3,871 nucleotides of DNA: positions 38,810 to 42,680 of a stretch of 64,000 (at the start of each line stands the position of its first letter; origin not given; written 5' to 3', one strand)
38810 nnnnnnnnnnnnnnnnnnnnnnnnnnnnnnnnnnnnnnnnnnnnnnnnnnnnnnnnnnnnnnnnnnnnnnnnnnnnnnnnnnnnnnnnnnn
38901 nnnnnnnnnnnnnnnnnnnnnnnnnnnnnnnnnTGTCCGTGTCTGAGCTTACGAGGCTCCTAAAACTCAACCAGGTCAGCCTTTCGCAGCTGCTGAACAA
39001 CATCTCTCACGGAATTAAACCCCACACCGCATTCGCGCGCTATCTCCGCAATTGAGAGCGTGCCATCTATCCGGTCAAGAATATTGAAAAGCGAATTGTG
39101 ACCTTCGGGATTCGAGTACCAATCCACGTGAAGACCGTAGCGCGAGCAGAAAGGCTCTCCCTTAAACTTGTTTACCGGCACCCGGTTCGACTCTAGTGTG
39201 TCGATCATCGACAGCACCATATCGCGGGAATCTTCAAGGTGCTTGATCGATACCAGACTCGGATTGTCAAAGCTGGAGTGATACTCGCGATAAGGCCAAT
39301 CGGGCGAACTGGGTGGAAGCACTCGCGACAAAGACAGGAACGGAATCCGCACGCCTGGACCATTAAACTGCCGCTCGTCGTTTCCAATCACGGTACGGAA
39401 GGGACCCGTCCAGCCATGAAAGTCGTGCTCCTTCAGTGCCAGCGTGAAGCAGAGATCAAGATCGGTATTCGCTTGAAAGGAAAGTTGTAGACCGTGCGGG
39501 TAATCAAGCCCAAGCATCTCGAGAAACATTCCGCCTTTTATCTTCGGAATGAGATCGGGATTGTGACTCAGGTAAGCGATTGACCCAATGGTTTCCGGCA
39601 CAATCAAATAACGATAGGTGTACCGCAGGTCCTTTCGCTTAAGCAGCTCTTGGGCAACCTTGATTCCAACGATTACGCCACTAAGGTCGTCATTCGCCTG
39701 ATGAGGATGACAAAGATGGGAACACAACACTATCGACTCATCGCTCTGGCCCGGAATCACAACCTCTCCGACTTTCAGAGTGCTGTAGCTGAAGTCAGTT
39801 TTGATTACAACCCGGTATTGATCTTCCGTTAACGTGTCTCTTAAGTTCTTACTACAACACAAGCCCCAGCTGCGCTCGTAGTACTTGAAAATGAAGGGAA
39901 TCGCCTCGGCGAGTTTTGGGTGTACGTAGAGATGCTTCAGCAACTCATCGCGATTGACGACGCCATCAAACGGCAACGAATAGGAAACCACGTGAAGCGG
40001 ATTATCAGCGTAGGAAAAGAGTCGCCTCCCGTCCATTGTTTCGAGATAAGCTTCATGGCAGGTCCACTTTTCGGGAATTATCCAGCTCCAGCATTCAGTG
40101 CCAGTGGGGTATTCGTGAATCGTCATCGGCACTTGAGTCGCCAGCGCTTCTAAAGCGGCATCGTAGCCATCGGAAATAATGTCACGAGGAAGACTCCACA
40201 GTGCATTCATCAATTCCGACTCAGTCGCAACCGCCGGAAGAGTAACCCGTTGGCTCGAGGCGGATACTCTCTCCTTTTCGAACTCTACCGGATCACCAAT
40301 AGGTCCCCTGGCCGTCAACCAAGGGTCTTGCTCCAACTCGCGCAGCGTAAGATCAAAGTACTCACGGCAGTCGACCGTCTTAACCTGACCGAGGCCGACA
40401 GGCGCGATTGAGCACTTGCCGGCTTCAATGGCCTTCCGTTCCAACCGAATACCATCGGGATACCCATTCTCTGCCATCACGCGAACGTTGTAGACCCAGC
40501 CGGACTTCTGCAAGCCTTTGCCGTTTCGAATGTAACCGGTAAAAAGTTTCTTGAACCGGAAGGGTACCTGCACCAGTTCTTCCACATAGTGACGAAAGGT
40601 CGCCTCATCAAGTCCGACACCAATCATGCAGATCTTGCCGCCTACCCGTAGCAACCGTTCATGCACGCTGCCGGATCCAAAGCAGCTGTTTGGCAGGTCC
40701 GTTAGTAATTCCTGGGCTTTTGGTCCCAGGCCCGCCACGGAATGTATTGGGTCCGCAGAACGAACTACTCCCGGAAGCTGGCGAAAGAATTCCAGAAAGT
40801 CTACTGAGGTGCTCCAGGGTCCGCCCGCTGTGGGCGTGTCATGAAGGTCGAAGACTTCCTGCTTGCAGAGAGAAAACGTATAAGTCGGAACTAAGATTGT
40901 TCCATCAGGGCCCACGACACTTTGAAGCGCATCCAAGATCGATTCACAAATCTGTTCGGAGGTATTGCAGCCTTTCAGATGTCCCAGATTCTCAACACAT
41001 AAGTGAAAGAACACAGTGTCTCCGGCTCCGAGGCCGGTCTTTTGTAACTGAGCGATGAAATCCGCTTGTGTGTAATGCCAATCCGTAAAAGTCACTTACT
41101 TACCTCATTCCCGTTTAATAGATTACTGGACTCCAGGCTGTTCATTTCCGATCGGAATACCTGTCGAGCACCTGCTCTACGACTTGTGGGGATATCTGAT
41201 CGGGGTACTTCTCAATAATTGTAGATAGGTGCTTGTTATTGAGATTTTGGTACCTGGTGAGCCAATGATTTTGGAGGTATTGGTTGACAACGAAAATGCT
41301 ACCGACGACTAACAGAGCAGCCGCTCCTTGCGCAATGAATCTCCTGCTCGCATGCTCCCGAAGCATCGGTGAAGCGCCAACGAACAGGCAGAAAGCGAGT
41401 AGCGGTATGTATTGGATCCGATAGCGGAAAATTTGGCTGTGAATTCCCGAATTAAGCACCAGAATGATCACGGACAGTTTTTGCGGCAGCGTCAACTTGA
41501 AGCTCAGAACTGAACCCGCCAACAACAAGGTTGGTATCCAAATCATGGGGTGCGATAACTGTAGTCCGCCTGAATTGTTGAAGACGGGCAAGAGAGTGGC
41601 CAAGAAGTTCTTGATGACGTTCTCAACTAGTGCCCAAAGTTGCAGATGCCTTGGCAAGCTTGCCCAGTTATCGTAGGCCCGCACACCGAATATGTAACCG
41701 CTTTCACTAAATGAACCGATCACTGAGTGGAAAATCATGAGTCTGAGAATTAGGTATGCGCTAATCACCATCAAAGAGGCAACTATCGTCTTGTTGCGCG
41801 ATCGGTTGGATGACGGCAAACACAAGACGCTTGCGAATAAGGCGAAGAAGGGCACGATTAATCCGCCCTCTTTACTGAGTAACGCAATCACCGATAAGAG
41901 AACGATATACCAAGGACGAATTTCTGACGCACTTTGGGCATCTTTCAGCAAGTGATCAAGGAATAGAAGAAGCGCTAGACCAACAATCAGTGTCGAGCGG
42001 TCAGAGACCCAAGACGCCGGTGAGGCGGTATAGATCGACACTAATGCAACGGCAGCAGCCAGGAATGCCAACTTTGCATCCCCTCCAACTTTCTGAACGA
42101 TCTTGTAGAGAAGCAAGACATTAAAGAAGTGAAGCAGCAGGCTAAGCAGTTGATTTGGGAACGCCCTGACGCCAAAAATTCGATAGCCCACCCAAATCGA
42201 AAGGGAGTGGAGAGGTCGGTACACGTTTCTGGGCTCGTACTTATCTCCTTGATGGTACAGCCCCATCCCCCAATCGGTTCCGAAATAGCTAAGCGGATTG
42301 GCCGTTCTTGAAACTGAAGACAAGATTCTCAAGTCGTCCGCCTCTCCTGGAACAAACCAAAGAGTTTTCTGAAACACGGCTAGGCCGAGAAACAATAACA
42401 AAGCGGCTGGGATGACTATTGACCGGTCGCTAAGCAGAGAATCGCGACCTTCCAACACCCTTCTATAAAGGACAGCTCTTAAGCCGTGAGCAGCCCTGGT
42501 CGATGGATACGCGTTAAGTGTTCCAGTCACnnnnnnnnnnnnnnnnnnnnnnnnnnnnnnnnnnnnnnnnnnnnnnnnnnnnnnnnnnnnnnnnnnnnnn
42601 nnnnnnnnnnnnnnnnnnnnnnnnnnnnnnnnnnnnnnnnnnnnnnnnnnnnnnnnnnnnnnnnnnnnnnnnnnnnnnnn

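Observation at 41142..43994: HAD phosphatase fused to a phosphoribosyltransferase-like UbiA enzyme, paired with a GT-C membrane protein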

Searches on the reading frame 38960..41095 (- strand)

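Call 6: search_protein_families(library=pfam, proteins=[window:38960-41095:-], max_evalue=0.01)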
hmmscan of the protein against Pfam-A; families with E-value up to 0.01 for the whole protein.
window:38960-41095:- (711 aa): 5 families
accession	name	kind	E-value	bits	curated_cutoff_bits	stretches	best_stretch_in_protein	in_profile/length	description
PF16254.10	DUF4910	-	1.6e-63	214.3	26.6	1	294-637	2-247/247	Domain of unknown function (DUF4910)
PF02522.19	Antibiotic_NAT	-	1.4e-30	107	25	1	40-250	12-227/232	Aminoglycoside 3-N-acetyltransferase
PF09940.16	DUF2172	-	1.2e-27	96.5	27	1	343-433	1-91/92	Domain of unknown function (DUF2172)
PF16221.11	HTH_47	-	5.3e-06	26.3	27.1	1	641-710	4-77/78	winged helix-turn-helix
PF12840.13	HTH_20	-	0.0062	16.9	27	0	671-710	8-49/51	Helix-turn-helix domain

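Call 7: search_protein_families(library=ncbifam, proteins=[window:38960-41095:-], max_evalue=0.01)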
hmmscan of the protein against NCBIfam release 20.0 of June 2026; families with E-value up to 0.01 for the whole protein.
window:38960-41095:- (711 aa): 5 families
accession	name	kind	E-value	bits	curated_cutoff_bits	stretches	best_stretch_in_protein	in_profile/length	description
NF033082.0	AAC_3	equivalog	1.4e-24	86.8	270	1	9-178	2-178/262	aminoglycoside 3-N-acetyltransferase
NF033081.0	AAC_3_IV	equivalog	1.1e-16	61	420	1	11-262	2-234/252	AAC(3)-IV family aminoglycoside N-acetyltransferase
NF033080.0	AAC_3_II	subfamily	2.1e-16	60.2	480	2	102-181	102-182/268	AAC(3)-II family aminoglycoside N-acetyltransferase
NF033612.0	AAC_3_VIa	exception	2e-13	50.3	675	1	8-254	20-279/298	aminoglycoside N-acetyltransferase AAC(3)-VIa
NF033180.1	AAC_3_VIII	exception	4.8e-13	49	560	1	102-179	115-193/286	aminoglycoside N-acetyltransferase AAC(3)-VIII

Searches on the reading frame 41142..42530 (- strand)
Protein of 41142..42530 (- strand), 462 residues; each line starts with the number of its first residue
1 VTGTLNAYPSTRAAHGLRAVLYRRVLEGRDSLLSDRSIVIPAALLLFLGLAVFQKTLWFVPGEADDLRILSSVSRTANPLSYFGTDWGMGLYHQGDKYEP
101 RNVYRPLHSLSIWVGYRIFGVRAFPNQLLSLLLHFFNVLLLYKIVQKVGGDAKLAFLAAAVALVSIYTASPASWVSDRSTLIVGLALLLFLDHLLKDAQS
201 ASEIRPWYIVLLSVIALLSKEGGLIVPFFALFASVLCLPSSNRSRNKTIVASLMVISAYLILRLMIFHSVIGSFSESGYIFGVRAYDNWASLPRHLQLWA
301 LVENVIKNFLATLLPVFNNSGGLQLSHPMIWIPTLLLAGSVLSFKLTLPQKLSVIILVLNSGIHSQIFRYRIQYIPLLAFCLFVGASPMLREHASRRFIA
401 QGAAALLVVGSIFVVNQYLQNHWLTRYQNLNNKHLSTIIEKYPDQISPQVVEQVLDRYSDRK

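Call 6: search_protein_families(library=pfam, proteins=[window:41142-42530:-], max_evalue=0.01)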
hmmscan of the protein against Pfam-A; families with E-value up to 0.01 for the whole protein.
window:41142-42530:- (462 aa): 1 family
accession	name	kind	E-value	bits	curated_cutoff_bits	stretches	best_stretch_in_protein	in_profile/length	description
PF13231.12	PMT_2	-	1.3e-05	25.9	26.1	1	106-261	4-153/160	Dolichyl-phosphate-mannose-protein mannosyltransferase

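Call 7: search_protein_families(library=ncbifam, proteins=[window:41142-42530:-], max_evalue=0.01)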
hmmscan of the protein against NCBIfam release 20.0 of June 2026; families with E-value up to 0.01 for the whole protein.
window:41142-42530:- (462 aa): 0 families

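Call 9: search_solved_structures(query=window:41142-42530:-, max_evalue=1, show_alignments=1)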
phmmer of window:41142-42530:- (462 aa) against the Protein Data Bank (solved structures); distinct sequences matched with E-value up to 1: 0.

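Call 24: find_homologous_proteins(query=window:41142-42530:-, max_evalue=0.00001)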
Query window:41142-42530:- (462 aa): 18 proteins with E <= 0.00001 among 8000 candidates.
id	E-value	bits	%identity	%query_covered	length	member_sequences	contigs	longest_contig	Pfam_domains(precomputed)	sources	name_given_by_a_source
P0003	4.7e-227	772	100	78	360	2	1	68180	PF13231.13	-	-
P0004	1.1e-127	445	49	93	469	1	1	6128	-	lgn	-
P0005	1.5e-104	368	45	90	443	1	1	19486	-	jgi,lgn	jgi:hypothetical protein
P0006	1.5e-103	365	44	89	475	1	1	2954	-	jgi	jgi:hypothetical protein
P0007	2.6e-101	358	42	90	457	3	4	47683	-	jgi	jgi:hypothetical protein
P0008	2.7e-93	331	40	95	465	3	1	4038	-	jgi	jgi:hypothetical protein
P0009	1.2e-91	326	40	94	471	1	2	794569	-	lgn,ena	-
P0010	1.1e-89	319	42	89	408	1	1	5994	-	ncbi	-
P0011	1.9e-83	299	38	89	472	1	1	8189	-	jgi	jgi:hypothetical protein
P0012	1.1e-74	270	37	90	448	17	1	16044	-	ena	-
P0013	9.0e-71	257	38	90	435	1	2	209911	PF13231.13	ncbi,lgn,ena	-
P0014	2.6e-70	255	37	90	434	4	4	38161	-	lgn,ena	-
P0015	2.9e-70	255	37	92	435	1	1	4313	PF13231.13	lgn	-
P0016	2.1e-68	249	41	77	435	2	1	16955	PF13231.13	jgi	jgi:4-amino-4-deoxy-L-arabinose transferase-like glycosyltransferase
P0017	7.0e-68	248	35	91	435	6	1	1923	PF13231.13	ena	-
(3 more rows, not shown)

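Call 25: find_encoding_contigs(protein=P0009, flank=10000, max_places=2)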
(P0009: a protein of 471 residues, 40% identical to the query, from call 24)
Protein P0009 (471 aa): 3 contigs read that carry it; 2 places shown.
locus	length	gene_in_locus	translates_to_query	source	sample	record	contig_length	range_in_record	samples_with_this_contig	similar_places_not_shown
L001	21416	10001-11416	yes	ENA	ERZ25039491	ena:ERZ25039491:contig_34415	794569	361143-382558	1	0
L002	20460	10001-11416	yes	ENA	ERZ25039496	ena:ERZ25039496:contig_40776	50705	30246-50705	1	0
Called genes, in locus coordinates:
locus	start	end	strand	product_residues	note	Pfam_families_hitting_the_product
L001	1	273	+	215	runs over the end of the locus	PF17836:PglD_N (weak), PF25084:LbH_EIF2B (faint), PF25087:GMPPB_C (faint), PF00132:Hexapep (weak)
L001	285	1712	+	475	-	-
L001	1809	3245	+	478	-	PF00571:CBS, PF00483:NTP_transferase, PF12804:NTP_transf_3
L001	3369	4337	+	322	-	PF01073:3Beta_HSD, PF01370:Epimerase, PF02719:Polysacc_synt_2, PF04321:RmlD_sub_bind, PF05368:NmrA, PF13460:NAD_binding_10, PF16363:GDP_Man_Dehyd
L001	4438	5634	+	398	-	PF01041:DegT_DnrJ_EryC1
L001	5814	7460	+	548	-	PF13231:PMT_2 (weak)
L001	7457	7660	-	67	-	-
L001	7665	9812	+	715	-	PF02522:Antibiotic_NAT, PF16254:DUF4910, PF09940:DUF2172, PF04389:Peptidase_M28 (weak)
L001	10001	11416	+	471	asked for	-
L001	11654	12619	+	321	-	-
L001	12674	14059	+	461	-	PF04230:PS_pyruv_trans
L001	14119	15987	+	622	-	-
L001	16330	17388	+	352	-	PF00535:Glycos_transf_2, PF10111:Glyco_tranf_2_2, PF13641:Glyco_tranf_2_3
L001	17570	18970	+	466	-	PF01593:Amino_oxidase (weak), PF12831:FAD_oxidored (faint), PF13450:NAD_binding_8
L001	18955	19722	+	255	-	PF00535:Glycos_transf_2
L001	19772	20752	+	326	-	PF00535:Glycos_transf_2, PF13641:Glyco_tranf_2_3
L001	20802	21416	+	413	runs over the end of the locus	PF13579:Glyco_trans_4_4 (faint), PF13692:Glyco_trans_1_4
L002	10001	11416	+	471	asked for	-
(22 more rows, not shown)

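Call 26: find_encoding_contigs(protein=P0013, flank=10000, max_places=2)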
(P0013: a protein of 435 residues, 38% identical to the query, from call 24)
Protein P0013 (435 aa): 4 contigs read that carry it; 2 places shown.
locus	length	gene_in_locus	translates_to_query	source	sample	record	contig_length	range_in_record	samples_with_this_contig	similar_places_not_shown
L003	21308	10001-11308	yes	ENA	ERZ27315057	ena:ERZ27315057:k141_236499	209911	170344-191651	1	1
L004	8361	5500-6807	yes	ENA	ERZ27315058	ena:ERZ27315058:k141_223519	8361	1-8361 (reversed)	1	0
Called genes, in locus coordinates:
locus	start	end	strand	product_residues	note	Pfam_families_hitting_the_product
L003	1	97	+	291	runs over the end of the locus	PF01261:AP_endonuc_2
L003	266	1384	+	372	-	PF03611:EIIC-GAT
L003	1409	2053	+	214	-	PF00596:Aldolase_II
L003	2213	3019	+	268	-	PF07355:GRDB (weak)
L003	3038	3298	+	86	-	-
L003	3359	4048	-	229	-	PF00300:His_Phos_1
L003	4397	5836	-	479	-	-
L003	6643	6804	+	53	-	PF07811:TadE (weak)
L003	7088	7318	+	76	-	-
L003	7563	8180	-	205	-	PF16158:N_BRCA1_IG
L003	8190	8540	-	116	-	-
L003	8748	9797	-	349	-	PF16158:N_BRCA1_IG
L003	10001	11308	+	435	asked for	PF13231:PMT_2 (weak)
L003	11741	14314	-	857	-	PF02861:Clp_N, PF23569:NBD_SMAX1, PF00004:AAA, PF17871:AAA_lid_9, PF00004:AAA, PF07724:AAA_2, PF07728:AAA_5, PF10431:ClpB_D2-small, +7 more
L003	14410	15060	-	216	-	PF21447:Ppx-GppA_III, PF01966:HD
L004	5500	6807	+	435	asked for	PF13231:PMT_2 (weak)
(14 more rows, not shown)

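Call 27: find_encoding_contigs(protein=P0007, flank=10000, max_places=2)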
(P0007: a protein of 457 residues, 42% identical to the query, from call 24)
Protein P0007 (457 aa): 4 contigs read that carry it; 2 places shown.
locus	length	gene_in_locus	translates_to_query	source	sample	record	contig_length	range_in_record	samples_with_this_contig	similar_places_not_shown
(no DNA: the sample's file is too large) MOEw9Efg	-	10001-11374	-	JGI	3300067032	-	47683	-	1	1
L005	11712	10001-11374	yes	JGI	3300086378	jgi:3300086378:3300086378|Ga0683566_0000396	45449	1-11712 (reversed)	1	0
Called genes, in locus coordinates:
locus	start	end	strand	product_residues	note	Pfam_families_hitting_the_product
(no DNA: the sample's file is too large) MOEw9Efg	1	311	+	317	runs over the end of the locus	PF01370:Epimerase, PF02719:Polysacc_synt_2 (weak), PF04321:RmlD_sub_bind (weak), PF16363:GDP_Man_Dehyd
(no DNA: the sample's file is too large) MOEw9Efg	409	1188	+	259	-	PF00483:NTP_transferase, PF12804:NTP_transf_3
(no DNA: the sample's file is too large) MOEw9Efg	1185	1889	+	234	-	PF13580:SIS_2, PF01380:SIS (weak)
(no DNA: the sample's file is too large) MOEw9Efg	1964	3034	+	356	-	PF00288:GHMP_kinases_N, PF08544:GHMP_kinases_C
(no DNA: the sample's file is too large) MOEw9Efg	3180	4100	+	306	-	PF00535:Glycos_transf_2, PF13641:Glyco_tranf_2_3 (faint)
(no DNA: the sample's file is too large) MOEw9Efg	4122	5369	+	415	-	-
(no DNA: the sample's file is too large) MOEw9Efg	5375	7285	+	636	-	PF13522:GATase_6, PF13537:GATase_7, PF00733:Asn_synthase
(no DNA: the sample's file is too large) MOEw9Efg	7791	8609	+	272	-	PF01061:ABC2_membrane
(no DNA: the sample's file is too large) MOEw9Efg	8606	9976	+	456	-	PF00005:ABC_tran, PF14524:Wzt_C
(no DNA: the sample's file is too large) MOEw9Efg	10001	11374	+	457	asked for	-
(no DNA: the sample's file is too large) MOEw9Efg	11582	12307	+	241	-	PF02348:CTP_transf_3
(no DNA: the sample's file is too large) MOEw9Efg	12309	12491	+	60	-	-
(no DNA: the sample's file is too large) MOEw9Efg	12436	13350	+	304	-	-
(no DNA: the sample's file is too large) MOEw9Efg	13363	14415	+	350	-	PF03102:NeuB, PF08666:SAF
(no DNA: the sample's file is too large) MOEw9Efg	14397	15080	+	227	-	PF25084:LbH_EIF2B (faint), PF25087:GMPPB_C (faint), PF00132:Hexapep (weak)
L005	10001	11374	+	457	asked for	-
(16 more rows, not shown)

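Call 28: find_encoding_contigs(protein=P0005, flank=10000, max_places=1)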
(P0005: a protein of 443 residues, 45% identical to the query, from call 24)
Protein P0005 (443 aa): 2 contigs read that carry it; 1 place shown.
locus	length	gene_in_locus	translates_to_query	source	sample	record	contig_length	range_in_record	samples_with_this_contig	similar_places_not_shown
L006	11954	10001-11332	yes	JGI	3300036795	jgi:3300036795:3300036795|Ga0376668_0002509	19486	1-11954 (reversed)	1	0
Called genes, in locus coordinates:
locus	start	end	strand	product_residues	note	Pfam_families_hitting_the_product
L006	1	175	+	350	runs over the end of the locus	PF00535:Glycos_transf_2, PF10111:Glyco_tranf_2_2, PF13641:Glyco_tranf_2_3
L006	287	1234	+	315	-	PF01370:Epimerase, PF02719:Polysacc_synt_2 (faint), PF04321:RmlD_sub_bind (weak), PF16363:GDP_Man_Dehyd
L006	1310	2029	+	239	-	PF00483:NTP_transferase, PF12804:NTP_transf_3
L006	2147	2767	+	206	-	PF13580:SIS_2, PF01380:SIS (weak)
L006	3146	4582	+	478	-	PF01943:Polysacc_synt, PF13440:Polysacc_synt_3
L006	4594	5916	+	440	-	PF13439:Glyco_transf_4, PF00534:Glycos_transf_1, PF13692:Glyco_trans_1_4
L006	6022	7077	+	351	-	PF00288:GHMP_kinases_N, PF08544:GHMP_kinases_C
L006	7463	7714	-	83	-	-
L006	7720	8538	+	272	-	PF01061:ABC2_membrane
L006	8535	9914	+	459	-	PF00005:ABC_tran, PF14524:Wzt_C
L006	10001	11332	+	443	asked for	-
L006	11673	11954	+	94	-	?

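Call 29: find_encoding_contigs(protein=P0014, flank=10000, max_places=1)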
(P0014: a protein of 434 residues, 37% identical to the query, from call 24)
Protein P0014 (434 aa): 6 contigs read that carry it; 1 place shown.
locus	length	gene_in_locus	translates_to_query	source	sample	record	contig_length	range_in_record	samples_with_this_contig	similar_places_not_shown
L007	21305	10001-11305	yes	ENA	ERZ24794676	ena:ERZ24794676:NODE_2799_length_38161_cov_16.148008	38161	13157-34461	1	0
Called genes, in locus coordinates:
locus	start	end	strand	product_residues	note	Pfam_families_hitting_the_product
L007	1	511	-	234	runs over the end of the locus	PF00005:ABC_tran, PF02463:SMC_N (weak), PF13175:AAA_15 (faint), PF13304:AAA_21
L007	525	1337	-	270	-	PF02361:CbiQ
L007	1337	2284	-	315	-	PF01891:CbiM, PF13190:PDGLE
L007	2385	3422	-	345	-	PF01073:3Beta_HSD, PF01370:Epimerase, PF04321:RmlD_sub_bind, PF16363:GDP_Man_Dehyd, PF13460:NAD_binding_10, PF07993:NAD_binding_4, PF02719:Polysacc_synt_2 (weak)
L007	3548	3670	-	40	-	-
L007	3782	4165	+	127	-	PF01475:FUR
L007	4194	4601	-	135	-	PF13596:PAS_10, PF08448:PAS_4 (weak), PF13426:PAS_9 (weak)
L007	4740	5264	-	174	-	PF00027:cNMP_binding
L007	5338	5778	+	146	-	PF01475:FUR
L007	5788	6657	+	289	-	PF01297:ZnuA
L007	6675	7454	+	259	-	PF00005:ABC_tran, PF13304:AAA_21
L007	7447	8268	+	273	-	PF00950:ABC-3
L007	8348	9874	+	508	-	PF13231:PMT_2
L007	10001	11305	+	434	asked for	-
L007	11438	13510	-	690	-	PF03030:H_PPase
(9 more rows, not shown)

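Call 30: find_encoding_contigs(protein=P0004, flank=10000, max_places=1)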
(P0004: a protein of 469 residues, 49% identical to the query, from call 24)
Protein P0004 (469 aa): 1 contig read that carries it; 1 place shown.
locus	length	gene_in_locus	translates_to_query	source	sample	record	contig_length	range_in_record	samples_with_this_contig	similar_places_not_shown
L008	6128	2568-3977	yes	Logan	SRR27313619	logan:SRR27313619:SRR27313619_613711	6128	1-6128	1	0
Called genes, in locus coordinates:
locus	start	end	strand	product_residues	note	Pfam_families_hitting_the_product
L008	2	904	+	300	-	?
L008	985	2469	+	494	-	PF09594:GT87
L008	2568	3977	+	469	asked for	-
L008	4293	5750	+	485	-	-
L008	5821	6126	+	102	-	?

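Call 31: find_encoding_contigs(protein=P0016, flank=10000, max_places=1)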
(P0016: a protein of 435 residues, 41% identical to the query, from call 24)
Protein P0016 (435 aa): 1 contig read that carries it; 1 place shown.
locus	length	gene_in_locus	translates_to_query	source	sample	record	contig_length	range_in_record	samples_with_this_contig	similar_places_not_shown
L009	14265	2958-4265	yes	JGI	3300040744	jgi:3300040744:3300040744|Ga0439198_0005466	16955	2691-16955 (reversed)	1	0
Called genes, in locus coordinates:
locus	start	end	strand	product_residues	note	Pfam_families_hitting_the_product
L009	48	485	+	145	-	-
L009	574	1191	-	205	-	PF16158:N_BRCA1_IG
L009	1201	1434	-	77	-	-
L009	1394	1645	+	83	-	-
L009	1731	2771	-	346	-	-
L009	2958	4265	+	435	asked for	PF13231:PMT_2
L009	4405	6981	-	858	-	PF02861:Clp_N, PF13191:AAA_16 (weak), PF23569:NBD_SMAX1, PF00004:AAA, PF17871:AAA_lid_9, PF07724:AAA_2, PF07728:AAA_5, PF10431:ClpB_D2-small, +7 more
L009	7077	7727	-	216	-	PF21447:Ppx-GppA_III, PF01966:HD, PF24391:HD-CE (weak)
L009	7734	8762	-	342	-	PF05235:CHAD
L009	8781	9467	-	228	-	PF02223:Thymidylate_kin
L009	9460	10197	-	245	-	PF02223:Thymidylate_kin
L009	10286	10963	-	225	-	PF01895:PhoU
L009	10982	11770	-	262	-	PF02463:SMC_N, PF00005:ABC_tran, PF13304:AAA_21 (faint)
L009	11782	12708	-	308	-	PF00528:BPD_transp_1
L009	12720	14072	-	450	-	PF00528:BPD_transp_1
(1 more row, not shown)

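Call 69: search_protein_families(library=pfam, proteins=[L001:5814-7460:+, L001:11654-12619:+], max_evalue=0.01)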
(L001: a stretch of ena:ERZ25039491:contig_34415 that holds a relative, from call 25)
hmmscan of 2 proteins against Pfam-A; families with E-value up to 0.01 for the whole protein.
L001:5814-7460:+ (548 aa): 1 family
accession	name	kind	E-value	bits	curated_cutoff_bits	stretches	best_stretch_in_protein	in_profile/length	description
PF13231.12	PMT_2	-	1.1e-05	26.1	26.1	1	114-265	2-150/160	Dolichyl-phosphate-mannose-protein mannosyltransferase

L001:11654-12619:+ (321 aa): 0 families

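Call 74: find_encoding_contigs(protein=P0012, flank=10000, max_places=1)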
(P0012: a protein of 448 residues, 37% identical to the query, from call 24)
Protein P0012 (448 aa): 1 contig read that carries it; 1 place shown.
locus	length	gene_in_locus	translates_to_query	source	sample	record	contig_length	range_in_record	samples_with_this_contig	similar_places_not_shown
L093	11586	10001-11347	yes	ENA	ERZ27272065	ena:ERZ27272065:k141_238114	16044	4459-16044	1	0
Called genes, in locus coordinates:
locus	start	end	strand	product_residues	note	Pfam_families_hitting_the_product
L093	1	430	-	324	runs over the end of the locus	PF02790:COX2_TM (weak), PF00116:COX2 (weak)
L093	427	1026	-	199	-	PF09990:DUF2231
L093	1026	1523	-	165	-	PF09990:DUF2231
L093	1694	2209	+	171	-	PF03729:DUF308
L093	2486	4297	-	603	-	PF01019:G_glu_transpept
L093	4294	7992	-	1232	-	-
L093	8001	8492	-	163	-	PF04461:YajQ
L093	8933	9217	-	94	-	-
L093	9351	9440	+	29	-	-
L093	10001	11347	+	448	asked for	-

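Call 75: find_encoding_contigs(protein=P0011, flank=10000, max_places=1)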
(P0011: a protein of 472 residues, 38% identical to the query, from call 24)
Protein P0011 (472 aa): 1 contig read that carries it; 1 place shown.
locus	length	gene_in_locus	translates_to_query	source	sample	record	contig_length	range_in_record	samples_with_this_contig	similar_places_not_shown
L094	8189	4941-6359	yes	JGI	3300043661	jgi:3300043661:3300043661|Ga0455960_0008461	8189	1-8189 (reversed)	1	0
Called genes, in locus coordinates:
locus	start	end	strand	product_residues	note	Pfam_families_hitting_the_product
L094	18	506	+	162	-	PF01061:ABC2_membrane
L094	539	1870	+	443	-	PF00005:ABC_tran, PF13304:AAA_21 (faint), PF14524:Wzt_C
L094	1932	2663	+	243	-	PF02348:CTP_transf_3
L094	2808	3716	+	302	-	-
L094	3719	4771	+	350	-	PF03102:NeuB, PF08666:SAF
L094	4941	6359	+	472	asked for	-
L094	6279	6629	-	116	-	-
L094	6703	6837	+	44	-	-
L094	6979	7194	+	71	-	PF08666:SAF (weak)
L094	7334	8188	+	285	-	?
